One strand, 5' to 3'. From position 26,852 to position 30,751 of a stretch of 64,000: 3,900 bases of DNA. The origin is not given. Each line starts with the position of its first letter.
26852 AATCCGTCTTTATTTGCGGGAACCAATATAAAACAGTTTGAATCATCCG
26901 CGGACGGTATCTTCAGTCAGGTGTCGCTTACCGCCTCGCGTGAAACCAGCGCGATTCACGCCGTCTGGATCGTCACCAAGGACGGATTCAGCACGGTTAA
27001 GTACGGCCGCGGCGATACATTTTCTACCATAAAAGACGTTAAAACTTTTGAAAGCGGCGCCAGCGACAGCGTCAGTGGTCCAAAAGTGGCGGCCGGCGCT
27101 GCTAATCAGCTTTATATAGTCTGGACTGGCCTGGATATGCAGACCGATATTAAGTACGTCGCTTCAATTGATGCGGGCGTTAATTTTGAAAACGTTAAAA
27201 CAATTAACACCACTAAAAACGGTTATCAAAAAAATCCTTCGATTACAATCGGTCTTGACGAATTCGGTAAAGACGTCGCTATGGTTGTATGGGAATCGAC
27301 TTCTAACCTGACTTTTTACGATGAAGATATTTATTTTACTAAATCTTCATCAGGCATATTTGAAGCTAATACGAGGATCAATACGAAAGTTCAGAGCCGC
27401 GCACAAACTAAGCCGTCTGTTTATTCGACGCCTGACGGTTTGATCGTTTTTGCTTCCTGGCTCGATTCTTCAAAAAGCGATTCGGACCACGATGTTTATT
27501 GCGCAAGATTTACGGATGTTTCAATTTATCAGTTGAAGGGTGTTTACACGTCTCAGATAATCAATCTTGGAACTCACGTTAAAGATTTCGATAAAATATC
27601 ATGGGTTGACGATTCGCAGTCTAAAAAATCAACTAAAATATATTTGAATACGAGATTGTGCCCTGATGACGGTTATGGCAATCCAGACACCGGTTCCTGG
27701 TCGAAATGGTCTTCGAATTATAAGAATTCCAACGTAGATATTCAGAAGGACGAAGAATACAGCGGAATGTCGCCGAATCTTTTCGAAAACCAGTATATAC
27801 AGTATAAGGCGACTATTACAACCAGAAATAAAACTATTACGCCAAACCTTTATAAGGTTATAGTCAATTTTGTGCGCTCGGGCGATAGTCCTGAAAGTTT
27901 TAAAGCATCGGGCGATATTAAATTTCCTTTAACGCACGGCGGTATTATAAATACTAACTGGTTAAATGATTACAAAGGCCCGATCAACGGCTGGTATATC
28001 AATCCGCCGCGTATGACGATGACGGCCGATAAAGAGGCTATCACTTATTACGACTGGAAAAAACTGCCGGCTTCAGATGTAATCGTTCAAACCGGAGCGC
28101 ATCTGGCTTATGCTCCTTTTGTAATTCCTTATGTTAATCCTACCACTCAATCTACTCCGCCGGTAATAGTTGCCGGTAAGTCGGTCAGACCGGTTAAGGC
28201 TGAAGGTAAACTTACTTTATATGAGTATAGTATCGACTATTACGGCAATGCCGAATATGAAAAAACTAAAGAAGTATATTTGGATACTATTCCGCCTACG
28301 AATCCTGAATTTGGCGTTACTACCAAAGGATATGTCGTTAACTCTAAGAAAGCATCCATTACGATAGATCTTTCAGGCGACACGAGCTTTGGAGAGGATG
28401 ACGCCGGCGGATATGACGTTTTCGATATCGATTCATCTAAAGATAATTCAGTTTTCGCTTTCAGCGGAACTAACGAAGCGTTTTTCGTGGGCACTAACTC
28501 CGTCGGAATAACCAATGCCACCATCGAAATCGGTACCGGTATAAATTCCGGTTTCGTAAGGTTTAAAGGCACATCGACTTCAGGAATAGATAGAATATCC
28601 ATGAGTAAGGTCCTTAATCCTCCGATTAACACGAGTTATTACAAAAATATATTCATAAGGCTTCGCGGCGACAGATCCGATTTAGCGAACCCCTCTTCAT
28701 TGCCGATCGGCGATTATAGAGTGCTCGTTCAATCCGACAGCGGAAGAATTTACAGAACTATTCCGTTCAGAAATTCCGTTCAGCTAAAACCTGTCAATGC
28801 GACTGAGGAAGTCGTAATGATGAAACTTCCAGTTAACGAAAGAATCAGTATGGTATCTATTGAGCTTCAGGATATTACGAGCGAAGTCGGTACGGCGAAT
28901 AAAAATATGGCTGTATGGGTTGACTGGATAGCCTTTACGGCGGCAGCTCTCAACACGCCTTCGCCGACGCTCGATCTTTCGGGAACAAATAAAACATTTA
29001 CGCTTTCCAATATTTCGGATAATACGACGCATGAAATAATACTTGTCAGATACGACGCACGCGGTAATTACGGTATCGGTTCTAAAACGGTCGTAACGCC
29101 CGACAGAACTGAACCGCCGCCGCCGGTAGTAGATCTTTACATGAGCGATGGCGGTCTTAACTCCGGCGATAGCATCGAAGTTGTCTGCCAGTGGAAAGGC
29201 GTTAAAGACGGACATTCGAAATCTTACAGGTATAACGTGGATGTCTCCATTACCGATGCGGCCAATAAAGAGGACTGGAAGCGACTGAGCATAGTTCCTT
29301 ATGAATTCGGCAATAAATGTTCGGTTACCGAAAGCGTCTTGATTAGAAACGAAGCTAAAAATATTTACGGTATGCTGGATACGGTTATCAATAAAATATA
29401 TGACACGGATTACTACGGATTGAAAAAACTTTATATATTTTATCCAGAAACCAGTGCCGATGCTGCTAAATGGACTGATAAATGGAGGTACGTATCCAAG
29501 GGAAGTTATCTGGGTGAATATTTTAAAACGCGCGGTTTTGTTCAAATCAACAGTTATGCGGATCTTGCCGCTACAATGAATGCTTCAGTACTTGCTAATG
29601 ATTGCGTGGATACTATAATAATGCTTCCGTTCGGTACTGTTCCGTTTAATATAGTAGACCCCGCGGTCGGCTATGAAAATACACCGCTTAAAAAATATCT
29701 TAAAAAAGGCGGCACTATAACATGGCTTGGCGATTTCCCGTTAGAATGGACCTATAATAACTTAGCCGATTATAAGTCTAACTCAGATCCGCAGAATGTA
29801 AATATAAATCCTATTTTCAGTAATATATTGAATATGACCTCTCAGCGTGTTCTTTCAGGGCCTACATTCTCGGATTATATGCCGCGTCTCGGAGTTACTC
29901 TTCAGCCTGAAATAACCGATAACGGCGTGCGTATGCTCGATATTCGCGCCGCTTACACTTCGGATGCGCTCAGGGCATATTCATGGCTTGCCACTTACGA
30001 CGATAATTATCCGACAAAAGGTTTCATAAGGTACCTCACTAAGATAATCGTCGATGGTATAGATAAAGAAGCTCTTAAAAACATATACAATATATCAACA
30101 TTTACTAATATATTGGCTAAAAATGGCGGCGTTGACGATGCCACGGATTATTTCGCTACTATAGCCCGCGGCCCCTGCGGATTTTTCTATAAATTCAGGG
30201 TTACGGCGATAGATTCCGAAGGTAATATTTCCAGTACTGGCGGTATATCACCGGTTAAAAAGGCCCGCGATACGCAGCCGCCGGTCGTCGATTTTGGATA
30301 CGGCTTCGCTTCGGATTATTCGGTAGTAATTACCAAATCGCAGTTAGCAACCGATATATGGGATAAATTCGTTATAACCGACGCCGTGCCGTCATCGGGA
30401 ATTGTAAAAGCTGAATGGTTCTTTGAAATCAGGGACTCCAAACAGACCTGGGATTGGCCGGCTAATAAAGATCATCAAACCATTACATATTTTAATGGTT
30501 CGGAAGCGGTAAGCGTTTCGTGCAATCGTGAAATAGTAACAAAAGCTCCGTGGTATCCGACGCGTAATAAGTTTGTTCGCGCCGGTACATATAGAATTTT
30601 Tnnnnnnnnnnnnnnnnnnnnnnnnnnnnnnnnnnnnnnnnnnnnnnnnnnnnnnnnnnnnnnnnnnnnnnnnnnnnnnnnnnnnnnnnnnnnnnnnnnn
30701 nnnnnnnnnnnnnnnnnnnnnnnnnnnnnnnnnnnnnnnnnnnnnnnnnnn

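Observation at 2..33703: Single >33.3-kb reading frame: giant (>11,109 aa) surface-type protein, 5' end still open at the window edge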

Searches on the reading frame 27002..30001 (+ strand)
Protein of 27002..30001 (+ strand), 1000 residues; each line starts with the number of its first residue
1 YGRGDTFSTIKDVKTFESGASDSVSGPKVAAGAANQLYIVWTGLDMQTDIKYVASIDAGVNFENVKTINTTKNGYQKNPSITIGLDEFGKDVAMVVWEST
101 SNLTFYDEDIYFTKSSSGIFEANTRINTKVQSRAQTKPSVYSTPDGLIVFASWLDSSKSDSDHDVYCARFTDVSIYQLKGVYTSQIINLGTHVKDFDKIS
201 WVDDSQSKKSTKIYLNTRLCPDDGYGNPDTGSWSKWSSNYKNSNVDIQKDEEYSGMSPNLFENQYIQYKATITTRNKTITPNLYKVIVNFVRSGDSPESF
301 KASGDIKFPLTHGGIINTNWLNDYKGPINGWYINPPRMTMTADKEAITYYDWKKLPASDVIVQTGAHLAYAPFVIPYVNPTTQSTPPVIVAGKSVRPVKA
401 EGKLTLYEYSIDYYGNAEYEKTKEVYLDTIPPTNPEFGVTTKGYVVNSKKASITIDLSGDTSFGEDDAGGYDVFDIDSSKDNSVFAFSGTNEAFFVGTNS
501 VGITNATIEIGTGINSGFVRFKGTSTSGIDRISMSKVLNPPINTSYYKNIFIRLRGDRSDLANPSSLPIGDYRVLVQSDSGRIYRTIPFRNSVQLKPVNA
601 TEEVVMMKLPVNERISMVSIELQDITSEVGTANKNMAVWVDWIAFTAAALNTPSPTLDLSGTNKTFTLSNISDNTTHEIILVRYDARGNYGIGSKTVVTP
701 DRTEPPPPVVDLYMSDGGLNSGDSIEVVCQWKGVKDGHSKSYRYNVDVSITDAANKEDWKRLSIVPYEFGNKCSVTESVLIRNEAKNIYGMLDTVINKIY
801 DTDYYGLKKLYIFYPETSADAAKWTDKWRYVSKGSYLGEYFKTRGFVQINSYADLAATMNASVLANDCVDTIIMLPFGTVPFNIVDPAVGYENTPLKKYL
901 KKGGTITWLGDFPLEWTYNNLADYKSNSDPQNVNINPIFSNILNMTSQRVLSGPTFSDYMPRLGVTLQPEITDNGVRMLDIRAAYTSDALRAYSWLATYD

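Call 27: search_protein_families(library=pfam, proteins=[window:27002-30001:+], max_evalue=0.05)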
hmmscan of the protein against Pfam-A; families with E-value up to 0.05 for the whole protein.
window:27002-30001:+ (1000 aa): 0 families

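Call 28: search_protein_families(library=ncbifam, proteins=[window:27002-30001:+], max_evalue=0.05)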
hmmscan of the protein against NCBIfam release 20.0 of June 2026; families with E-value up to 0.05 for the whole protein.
window:27002-30001:+ (1000 aa): 1 family
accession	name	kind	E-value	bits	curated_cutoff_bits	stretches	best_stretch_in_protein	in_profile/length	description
NF047446.1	barrel_OmpL47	domain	0.038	14.4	40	0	398-426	39-67/68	OmpL47-type beta-barrel domain-containing protein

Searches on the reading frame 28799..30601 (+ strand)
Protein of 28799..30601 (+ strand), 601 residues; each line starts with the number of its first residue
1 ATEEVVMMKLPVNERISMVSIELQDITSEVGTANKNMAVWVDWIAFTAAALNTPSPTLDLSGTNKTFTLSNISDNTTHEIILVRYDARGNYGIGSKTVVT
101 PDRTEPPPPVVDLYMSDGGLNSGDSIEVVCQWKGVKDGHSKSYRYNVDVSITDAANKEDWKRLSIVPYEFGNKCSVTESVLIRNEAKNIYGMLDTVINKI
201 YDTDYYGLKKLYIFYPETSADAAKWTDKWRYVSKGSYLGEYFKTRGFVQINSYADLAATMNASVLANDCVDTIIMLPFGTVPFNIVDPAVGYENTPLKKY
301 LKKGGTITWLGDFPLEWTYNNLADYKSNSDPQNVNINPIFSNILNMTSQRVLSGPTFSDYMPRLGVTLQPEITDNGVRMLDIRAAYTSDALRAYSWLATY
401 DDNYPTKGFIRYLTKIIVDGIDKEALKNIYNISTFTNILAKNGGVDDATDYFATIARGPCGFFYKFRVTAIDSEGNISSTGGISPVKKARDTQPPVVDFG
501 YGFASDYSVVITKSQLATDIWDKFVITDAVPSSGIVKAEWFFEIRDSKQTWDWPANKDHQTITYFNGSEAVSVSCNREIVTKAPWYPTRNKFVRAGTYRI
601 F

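Call 45: find_homologous_proteins(query=window:28799-30601:+, max_evalue=0.001)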
Query window:28799-30601:+ (601 aa): 3 proteins with E <= 0.001 among 7323 candidates.
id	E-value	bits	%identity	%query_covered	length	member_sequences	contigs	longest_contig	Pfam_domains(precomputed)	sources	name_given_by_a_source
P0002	2.5e-240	817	71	85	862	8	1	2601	PF27344.1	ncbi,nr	ncbi:MAG TPA: hypothetical protein PKL57_14835, partial [Candidatus Wallbacteria bacterium]|nr:hypot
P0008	1.5e-97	346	86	30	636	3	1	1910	-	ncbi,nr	ncbi:MAG TPA: hypothetical protein PKW98_16275, partial [Candidatus Wallbacteria bacterium]|nr:hypot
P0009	4.2e-84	301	82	26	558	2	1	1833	-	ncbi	ncbi:MAG: hypothetical protein ACD_47C00592G0001, partial [uncultured bacterium]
